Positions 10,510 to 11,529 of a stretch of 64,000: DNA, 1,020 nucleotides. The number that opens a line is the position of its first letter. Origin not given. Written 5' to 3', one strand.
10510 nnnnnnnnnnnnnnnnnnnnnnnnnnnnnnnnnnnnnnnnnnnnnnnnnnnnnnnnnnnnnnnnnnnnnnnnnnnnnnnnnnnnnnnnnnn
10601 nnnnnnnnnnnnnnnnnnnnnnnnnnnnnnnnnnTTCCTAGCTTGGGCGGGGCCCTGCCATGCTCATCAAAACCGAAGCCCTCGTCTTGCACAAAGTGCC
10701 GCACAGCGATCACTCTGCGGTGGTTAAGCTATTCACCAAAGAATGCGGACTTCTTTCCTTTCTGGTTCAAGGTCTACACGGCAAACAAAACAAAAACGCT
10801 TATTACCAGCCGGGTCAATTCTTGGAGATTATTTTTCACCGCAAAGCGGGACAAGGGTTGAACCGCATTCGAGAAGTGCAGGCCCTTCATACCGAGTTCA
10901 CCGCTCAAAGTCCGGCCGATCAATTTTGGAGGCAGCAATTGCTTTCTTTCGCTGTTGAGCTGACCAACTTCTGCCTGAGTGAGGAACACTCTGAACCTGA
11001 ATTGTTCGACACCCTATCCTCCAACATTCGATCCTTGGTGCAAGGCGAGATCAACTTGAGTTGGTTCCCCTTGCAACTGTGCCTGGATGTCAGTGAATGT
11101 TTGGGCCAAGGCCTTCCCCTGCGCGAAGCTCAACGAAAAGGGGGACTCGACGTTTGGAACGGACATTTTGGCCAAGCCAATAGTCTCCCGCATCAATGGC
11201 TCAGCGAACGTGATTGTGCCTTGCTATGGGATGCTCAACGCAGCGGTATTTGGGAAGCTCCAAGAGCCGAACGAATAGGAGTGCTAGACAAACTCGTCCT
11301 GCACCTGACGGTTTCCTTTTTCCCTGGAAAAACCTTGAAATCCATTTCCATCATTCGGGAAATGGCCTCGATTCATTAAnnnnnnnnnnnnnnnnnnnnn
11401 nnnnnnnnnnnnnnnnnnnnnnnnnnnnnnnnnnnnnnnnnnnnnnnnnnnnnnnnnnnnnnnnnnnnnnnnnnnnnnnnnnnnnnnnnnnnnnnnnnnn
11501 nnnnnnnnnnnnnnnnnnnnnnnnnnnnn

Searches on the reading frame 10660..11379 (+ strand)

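Call 5: search_protein_families(library=pfam, proteins=[window:10660-11379:+], max_evalue=0.1)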
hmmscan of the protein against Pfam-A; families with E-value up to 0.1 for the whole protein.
window:10660-11379:+ (239 aa): 2 families
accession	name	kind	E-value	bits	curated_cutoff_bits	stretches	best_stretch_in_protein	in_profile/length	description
PF11967.14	RecO_N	-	2.2e-15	56.9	27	1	1-77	1-78/80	Recombination protein O N terminal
PF02565.21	RecO_C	-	0.014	15.5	22.1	1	95-155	10-69/157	Recombination protein O C terminal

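Call 6: search_protein_families(library=ncbifam, proteins=[window:10660-11379:+], max_evalue=0.1)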
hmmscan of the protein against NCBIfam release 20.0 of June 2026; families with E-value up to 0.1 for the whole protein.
window:10660-11379:+ (239 aa): 1 family
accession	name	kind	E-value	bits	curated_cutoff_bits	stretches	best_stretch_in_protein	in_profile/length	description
TIGR00613.1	reco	equivalog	4.1e-11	42.8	48.7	1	3-129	1-123/239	DNA repair protein RecO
